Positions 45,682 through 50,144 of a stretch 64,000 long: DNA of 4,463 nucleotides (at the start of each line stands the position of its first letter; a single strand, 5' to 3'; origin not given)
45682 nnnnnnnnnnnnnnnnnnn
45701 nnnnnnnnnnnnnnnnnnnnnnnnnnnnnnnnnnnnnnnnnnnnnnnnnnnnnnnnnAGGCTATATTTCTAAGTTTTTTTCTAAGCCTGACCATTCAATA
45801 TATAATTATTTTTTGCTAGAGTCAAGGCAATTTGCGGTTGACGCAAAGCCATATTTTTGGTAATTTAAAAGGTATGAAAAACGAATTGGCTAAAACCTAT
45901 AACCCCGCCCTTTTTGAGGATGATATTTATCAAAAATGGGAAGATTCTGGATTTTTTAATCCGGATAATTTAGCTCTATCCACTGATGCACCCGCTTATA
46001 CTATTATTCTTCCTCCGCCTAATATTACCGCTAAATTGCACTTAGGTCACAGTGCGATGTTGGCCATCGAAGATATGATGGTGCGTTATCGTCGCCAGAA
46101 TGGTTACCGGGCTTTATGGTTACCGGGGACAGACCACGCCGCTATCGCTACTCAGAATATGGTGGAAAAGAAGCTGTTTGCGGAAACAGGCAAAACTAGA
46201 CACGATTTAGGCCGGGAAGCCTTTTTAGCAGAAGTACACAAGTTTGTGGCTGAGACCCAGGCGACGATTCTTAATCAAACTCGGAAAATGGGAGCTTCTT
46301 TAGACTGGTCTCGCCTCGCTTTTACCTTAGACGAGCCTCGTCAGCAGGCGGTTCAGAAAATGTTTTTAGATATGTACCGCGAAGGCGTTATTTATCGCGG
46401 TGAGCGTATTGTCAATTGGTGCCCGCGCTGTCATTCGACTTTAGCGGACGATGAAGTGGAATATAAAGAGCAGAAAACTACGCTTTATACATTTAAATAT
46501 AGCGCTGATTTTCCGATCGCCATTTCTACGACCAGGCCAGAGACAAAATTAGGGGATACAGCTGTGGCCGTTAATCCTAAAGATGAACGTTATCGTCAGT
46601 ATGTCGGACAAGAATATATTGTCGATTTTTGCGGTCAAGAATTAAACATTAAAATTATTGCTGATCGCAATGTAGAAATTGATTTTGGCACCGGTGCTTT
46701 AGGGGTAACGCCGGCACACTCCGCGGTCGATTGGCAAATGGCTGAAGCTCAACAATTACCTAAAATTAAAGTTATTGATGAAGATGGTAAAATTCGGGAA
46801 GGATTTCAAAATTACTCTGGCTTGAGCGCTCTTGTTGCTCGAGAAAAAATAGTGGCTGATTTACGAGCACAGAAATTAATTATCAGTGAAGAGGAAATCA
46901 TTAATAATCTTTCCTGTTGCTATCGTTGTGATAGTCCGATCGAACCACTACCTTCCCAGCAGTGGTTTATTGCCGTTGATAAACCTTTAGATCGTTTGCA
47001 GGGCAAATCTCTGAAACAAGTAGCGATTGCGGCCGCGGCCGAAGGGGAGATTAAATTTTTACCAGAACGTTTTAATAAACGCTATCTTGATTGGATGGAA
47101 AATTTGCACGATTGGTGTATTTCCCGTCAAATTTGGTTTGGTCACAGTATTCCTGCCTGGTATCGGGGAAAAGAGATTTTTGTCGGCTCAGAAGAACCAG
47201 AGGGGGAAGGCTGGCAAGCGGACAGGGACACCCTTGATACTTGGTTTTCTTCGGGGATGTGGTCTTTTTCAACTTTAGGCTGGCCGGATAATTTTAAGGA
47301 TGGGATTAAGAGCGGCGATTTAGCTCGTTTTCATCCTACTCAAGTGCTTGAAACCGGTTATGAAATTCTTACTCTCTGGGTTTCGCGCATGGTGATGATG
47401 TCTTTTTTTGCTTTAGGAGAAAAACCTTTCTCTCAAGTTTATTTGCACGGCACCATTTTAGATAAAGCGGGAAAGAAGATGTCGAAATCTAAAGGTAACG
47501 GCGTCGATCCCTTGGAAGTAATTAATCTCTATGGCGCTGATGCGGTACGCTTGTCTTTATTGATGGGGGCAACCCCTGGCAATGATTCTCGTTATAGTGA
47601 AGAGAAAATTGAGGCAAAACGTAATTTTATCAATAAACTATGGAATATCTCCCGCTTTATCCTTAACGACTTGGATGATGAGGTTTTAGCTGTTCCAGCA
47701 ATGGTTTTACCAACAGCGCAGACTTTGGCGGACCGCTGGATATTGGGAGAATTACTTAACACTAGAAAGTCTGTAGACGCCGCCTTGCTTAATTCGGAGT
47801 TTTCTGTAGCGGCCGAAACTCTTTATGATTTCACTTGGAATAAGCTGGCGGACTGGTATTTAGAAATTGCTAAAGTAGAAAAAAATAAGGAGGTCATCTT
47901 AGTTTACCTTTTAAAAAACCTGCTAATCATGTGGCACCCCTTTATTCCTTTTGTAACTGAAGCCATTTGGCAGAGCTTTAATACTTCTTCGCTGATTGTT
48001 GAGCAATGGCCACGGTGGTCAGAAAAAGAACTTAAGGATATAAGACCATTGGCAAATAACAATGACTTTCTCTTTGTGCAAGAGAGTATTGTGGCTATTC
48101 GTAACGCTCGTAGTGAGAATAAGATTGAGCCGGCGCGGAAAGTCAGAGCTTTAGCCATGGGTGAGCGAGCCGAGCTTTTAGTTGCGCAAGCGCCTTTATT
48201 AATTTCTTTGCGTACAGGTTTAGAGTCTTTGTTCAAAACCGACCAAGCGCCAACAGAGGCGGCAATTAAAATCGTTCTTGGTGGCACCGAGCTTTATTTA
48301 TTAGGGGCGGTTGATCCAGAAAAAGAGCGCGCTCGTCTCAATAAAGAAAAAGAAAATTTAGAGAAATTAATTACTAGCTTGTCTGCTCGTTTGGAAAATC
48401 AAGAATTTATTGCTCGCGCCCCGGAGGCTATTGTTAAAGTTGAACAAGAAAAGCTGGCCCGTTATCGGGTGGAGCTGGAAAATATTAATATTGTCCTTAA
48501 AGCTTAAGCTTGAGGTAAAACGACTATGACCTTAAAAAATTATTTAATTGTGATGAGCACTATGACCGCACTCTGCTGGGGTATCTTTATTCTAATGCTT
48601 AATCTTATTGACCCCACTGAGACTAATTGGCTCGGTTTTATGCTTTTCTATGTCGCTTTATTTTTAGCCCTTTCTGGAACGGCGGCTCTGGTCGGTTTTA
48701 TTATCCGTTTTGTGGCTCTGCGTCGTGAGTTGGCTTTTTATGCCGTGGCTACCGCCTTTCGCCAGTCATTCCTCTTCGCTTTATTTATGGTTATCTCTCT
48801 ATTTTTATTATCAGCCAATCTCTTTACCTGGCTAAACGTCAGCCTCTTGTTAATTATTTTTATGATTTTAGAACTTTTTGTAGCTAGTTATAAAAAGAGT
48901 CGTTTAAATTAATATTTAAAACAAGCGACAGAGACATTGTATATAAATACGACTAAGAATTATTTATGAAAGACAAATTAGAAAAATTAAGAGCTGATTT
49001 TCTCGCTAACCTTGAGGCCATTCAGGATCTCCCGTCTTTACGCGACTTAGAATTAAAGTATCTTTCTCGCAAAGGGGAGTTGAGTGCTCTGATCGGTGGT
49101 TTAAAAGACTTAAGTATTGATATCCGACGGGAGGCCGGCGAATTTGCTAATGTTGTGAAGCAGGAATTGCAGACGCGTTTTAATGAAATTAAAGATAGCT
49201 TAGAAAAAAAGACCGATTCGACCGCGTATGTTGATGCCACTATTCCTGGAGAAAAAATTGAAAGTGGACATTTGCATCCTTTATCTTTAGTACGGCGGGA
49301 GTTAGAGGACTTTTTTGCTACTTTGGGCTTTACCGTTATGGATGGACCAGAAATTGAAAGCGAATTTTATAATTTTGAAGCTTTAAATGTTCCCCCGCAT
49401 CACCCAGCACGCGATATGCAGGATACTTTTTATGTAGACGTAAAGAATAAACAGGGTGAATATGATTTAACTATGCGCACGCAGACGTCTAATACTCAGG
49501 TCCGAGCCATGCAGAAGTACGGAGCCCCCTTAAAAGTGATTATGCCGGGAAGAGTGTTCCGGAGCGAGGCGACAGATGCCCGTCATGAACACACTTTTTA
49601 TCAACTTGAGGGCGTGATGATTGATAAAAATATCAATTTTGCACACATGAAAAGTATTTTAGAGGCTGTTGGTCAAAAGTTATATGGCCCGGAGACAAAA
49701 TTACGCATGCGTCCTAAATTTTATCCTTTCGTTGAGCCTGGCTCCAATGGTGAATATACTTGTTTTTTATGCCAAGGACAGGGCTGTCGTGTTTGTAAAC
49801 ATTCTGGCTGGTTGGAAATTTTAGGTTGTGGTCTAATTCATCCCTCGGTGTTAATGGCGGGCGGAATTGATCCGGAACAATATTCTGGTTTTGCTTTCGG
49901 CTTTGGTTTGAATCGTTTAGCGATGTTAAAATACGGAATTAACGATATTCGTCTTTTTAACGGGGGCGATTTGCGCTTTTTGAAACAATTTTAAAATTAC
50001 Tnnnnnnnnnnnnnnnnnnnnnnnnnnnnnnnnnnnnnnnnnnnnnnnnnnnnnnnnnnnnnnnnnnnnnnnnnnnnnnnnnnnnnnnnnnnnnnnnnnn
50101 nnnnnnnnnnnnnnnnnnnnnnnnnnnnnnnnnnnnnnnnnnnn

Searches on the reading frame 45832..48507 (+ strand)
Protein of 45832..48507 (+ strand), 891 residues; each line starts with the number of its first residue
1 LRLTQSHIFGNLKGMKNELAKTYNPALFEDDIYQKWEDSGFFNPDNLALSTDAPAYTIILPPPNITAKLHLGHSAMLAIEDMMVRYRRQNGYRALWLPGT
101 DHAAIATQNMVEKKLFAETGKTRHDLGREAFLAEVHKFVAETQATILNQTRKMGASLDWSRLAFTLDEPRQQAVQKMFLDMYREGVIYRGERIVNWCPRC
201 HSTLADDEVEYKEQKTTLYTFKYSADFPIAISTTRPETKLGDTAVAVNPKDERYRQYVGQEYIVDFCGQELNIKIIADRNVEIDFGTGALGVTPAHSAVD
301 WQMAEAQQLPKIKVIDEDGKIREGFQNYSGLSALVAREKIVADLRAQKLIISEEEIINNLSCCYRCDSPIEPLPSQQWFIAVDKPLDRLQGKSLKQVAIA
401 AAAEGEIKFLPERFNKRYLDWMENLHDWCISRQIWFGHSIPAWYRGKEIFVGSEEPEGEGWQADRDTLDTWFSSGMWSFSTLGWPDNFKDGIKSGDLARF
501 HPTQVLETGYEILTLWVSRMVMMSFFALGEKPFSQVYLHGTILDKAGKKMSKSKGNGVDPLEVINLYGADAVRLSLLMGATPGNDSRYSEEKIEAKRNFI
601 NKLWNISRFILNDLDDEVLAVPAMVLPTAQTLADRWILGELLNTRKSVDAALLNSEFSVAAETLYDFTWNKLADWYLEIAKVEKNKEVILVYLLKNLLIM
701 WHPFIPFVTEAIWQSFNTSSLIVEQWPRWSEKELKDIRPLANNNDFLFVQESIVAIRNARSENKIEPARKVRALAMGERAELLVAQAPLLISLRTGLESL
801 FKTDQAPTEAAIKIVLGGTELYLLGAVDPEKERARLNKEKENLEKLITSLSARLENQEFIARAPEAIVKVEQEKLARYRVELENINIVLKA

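Call 25: search_protein_families(library=pfam, proteins=[window:45832-48507:+], max_evalue=0.001)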
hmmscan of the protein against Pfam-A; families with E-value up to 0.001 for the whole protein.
window:45832-48507:+ (891 aa): 6 families
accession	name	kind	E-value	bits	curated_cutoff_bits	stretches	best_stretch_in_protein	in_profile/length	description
PF00133.28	tRNA-synt_1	-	2.2e-118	396.1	22.7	2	32-447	2-250/414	tRNA synthetases class I (I, L, M and V)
PF08264.19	Anticodon_1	-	7.4e-31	107.5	25.1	1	634-772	1-145/148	Anticodon-binding domain of tRNA ligase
PF09334.17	tRNA-synt_1g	-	3.2e-23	82.6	20.1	2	64-210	9-136/391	tRNA synthetases class I (M)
PF10458.14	Val_tRNA-synt_C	-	5.4e-10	39.8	25.9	1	830-886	3-59/66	Valyl tRNA synthetase tRNA binding arm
PF13603.12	tRNA-synt_1_2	-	8.2e-05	22.6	25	0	273-320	98-145/185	Leucyl-tRNA synthetase, editing domain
PF01406.26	tRNA-synt_1e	-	0.00012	22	27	0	527-595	231-298/301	tRNA synthetases class I (C) catalytic domain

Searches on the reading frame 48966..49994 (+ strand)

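Call 25: search_protein_families(library=pfam, proteins=[window:48966-49994:+], max_evalue=0.001)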
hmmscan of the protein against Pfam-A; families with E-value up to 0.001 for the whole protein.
window:48966-49994:+ (342 aa): 2 families
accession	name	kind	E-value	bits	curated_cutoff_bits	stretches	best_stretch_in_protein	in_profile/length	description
PF01409.25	tRNA-synt_2d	-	1.3e-93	313.5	19.8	1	89-342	2-246/246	tRNA synthetases class II core domain (F)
PF02912.23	Phe_tRNA-synt_N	-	2.1e-14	53.7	22.3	1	20-84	1-65/69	Aminoacyl tRNA synthetase class II, N-terminal domain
